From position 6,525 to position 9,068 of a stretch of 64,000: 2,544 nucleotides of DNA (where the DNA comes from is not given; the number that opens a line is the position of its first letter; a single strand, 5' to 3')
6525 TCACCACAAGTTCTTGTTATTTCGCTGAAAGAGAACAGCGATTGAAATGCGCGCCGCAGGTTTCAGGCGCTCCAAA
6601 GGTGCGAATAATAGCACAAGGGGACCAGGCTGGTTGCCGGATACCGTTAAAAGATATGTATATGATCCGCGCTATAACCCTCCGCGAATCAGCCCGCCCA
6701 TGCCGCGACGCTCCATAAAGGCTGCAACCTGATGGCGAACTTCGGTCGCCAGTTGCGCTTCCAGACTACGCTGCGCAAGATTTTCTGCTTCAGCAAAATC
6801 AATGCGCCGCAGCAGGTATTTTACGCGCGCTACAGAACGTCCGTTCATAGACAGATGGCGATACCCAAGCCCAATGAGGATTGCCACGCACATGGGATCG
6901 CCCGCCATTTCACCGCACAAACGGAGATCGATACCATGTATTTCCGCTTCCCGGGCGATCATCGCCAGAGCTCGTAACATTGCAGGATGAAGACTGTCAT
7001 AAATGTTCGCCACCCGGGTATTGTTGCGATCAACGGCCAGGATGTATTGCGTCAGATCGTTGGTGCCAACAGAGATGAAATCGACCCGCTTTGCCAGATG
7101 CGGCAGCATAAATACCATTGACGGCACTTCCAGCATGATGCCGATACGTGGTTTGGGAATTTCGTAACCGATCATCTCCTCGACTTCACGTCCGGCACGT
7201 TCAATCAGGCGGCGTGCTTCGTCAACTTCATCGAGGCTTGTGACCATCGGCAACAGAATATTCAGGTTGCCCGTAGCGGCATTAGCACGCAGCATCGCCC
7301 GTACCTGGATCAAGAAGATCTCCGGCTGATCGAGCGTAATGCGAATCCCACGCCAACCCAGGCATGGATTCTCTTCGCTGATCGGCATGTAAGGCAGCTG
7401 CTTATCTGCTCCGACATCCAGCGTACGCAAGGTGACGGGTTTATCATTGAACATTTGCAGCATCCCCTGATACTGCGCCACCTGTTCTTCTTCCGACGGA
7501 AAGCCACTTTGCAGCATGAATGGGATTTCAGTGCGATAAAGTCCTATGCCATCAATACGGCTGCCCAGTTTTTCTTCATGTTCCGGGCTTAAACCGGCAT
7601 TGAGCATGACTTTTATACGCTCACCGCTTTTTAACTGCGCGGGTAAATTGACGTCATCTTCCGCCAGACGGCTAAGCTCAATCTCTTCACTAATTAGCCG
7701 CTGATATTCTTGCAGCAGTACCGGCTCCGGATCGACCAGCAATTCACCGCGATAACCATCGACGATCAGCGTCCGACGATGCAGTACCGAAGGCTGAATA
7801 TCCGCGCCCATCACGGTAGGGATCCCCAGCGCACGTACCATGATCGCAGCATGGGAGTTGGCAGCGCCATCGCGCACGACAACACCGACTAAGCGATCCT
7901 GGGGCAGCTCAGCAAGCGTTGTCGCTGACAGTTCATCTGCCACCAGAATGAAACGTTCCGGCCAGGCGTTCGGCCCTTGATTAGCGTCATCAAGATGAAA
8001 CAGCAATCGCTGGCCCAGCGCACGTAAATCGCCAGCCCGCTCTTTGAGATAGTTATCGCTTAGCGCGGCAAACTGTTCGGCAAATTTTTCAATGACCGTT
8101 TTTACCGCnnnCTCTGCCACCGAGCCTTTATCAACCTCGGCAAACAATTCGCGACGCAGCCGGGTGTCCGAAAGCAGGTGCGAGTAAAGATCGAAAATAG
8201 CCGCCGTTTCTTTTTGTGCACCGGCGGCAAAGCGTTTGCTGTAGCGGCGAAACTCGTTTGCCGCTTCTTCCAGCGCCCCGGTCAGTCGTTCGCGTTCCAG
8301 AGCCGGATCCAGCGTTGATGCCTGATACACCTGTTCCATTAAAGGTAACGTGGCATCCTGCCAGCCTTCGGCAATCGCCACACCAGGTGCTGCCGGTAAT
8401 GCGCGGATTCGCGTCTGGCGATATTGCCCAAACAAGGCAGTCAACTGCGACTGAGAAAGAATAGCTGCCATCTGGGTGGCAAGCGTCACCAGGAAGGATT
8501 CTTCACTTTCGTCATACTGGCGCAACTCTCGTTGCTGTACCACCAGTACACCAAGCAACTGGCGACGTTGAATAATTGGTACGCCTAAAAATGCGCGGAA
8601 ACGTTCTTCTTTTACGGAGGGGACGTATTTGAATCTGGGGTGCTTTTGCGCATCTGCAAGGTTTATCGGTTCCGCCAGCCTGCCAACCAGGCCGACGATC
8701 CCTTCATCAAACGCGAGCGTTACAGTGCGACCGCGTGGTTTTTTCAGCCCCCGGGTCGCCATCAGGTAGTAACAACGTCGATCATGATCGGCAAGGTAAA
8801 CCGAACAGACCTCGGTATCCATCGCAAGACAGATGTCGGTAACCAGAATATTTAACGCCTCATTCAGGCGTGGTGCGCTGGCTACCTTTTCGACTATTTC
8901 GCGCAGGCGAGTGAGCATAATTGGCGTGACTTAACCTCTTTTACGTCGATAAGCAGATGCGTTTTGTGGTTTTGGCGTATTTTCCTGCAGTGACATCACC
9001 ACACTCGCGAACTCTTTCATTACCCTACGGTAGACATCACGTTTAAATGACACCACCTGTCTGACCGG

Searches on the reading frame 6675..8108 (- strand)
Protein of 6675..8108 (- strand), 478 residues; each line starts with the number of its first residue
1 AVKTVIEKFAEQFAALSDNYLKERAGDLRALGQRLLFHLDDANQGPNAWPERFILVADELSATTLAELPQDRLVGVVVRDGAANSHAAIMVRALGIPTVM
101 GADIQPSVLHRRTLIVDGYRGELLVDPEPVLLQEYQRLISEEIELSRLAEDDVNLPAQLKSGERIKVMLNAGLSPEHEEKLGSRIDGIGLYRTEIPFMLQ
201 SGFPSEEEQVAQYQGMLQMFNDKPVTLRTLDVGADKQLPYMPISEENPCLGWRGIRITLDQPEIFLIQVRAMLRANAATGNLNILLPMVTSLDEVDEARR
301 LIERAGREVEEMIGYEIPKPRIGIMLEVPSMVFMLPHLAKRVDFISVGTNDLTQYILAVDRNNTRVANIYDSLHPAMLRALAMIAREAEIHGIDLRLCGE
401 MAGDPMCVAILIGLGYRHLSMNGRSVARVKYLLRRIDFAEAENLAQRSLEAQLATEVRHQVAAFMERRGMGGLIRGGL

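Call 4: search_protein_families(proteins=[window:6675-8108:-], library=ncbifam)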
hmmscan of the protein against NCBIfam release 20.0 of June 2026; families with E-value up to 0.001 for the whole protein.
window:6675-8108:- (478 aa): 8 families
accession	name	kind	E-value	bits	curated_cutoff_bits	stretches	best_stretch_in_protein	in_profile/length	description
NF008283.0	PRK11061.1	equivalog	1.2e-285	949.6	583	1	1-477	271-747/748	phosphoenolpyruvate--protein phosphotransferase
TIGR01417.1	PTS_I_fam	equivalog_domain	4.5e-116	388.5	341.7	1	1-459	102-562/565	phosphoenolpyruvate--protein phosphotransferase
NF008382.0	PRK11177.1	equivalog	4.9e-104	349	824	1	1-468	103-572/575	phosphoenolpyruvate-protein phosphotransferase PtsI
NF005057.0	PRK06464.1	equivalog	1.1e-49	169.2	598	2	217-437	565-789/798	phosphoenolpyruvate synthase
TIGR01418.1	PEP_synth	equivalog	6.5e-47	160.3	739.75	2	218-435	560-781/784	pyruvate, water dikinase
TIGR01828.1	pyru_phos_dikin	equivalog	2.3e-30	105.3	843.45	2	243-411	650-838/865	pyruvate, phosphate dikinase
NF008478.1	PRK11377.1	equivalog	3.7e-16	59.2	520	1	2-118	348-465/473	dihydroxyacetone kinase phosphoryl donor subunit DhaM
NF004531.0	PRK05878.1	equivalog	2.7e-05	23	456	1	74-123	404-454/534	pyruvate, phosphate dikinase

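Call 23: find_encoding_contigs(protein=window:6675-8006:-, flank=3000, max_places=10)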
Protein window:6675-8006:- (444 aa): 24 contigs read that carry it; 6 places shown.
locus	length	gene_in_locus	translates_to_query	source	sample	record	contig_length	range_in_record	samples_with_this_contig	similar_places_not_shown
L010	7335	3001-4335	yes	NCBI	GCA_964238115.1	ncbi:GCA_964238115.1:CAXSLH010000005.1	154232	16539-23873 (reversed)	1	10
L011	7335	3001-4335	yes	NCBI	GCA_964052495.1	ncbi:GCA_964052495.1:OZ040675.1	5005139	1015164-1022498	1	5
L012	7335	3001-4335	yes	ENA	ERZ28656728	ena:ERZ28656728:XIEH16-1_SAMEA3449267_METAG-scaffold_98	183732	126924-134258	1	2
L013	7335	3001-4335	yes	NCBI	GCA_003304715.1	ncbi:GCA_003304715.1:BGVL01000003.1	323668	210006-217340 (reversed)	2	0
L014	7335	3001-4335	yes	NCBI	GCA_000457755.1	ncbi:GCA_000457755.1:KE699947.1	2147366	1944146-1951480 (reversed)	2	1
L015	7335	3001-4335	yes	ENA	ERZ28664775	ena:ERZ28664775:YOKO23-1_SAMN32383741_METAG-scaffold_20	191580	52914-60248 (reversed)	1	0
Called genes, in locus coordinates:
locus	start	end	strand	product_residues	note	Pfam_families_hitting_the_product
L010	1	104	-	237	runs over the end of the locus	PF03741:TerC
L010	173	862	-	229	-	PF02976:MutH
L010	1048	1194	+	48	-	-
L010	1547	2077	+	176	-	PF00293:NUDIX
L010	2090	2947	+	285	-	PF01590:GAF, PF13185:GAF_2, PF13492:GAF_3, PF05524:PEP-utilisers_N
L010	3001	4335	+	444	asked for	PF00391:PEP-utilizers, PF02896:PEP-utilizers_C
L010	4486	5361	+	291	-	PF01790:LGT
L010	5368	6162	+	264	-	PF00303:Thymidylat_synt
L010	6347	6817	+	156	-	PF07963:N_methyl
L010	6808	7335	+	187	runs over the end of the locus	PF07963:N_methyl, PF27121:PpdB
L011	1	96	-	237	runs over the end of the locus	PF03741:TerC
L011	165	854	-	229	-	PF02976:MutH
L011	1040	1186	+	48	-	-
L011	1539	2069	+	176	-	PF00293:NUDIX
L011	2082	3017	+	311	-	PF01590:GAF, PF13185:GAF_2, PF13492:GAF_3 (weak), PF05524:PEP-utilisers_N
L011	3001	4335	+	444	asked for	PF00391:PEP-utilizers, PF02896:PEP-utilizers_C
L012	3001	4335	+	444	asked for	PF00391:PEP-utilizers, PF02896:PEP-utilizers_C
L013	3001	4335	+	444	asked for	PF00391:PEP-utilizers, PF02896:PEP-utilizers_C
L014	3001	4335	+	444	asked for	PF00391:PEP-utilizers, PF02896:PEP-utilizers_C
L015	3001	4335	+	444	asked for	PF00391:PEP-utilizers, PF02896:PEP-utilizers_C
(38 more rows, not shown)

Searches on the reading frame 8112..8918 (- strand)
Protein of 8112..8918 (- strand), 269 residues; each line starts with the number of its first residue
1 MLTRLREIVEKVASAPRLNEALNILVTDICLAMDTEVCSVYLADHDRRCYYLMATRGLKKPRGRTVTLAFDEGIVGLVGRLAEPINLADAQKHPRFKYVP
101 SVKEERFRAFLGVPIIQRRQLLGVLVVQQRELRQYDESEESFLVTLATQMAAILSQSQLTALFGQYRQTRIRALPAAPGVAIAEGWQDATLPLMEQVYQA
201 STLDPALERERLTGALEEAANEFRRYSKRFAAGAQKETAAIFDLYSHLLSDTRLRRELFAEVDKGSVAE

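Call 4: search_protein_families(proteins=[window:8112-8918:-], library=ncbifam)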
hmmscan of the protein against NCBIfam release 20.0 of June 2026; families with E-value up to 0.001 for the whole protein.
window:8112-8918:- (269 aa): 3 families
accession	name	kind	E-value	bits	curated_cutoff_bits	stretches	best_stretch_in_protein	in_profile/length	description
NF008283.0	PRK11061.1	equivalog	3.5e-152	508.3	583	1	1-269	1-269/748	phosphoenolpyruvate--protein phosphotransferase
TIGR01817.1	nifA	equivalog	1.4e-06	27.4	528.85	1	4-151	6-153/534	nif-specific transcriptional activator NifA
NF008478.1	PRK11377.1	equivalog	0.00036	19.7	520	1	182-261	257-336/473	dihydroxyacetone kinase phosphoryl donor subunit DhaM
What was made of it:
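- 8112..8918 (-): The 269 codons that can still be translated: GAF domain (residues 18-153, window 8460-8867) plus residues 174-269 of the PEP-utilisers_N domain. NF008283 profile positions 1-269 (call 4).
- On PtsP / enzyme I-Ntr (NCBIfam NF008283, PRK11061): The translatable 269-aa product scores 508.3 bits against a cut-off of 583 (call 4).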

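Call 11: find_encoding_contigs(protein=window:8112-8918:-, flank=3000, max_places=10)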
Protein window:8112-8918:- (269 aa): no gene with exactly this product is on record in the collection.

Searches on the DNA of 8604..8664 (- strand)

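Call 17: search_dna_similar(query=window:8604-8664:-, collection=ecoli_genomes, mode=near, max_rows=8)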
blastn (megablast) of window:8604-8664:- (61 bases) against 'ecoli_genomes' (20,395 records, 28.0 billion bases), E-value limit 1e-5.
Records with a match: 5308; places in all: 5309; records where one place covers at least 80% of the query: 5308.
Genomes with a match: 5308 of 5426; with a place that covers at least 80% of the query: 5308. Places per genome that has any: lowest 1, median 1, highest 2. On chromosomes: 5308 places; on plasmids: 1.
Best place of each record, by identity: 95-99% 5308.
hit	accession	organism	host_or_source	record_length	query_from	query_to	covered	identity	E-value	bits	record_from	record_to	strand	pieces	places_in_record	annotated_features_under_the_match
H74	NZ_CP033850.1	Escherichia coli strain FDAARGOS_497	Homo sapiens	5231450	1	61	100%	98.4%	2e-21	108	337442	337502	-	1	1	ptsP: phosphoenolpyruvate--protein phosphotransferase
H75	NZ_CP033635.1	Escherichia coli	chicken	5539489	1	61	100%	98.4%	2e-21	108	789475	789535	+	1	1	ptsP: phosphoenolpyruvate--protein phosphotransferase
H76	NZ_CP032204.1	Escherichia coli strain AR_0013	missing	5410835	1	61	100%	98.4%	2e-21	108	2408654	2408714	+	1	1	ptsP: phosphoenolpyruvate--protein phosphotransferase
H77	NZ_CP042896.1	Escherichia coli strain CFSAN061771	missing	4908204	1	61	100%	98.4%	2e-21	108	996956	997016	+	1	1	ptsP: phosphoenolpyruvate--protein phosphotransferase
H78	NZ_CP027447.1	Escherichia coli strain 2014C-3075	Homo sapiens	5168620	1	61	100%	98.4%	2e-21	108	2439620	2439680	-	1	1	ptsP: phosphoenolpyruvate--protein phosphotransferase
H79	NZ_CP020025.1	Escherichia coli strain WB61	Rupornis magnirostris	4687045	1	61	100%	98.4%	2e-21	108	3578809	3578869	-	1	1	ptsP: phosphoenolpyruvate--protein phosphotransferase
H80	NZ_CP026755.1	Escherichia coli strain AR_0077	missing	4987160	1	61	100%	98.4%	2e-21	108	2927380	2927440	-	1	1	ptsP: phosphoenolpyruvate--protein phosphotransferase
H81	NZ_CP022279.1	Escherichia coli strain STEC299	Marmota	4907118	1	61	100%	98.4%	2e-21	108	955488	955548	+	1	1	ptsP: phosphoenolpyruvate--protein phosphotransferase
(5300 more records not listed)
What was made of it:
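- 8634..8636 (-): Codon 95, AGC to AGA (S95R), a private substitution in the GAF domain. The changed base is 8634. The exact 61-mer is in no complete genome (call 17).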
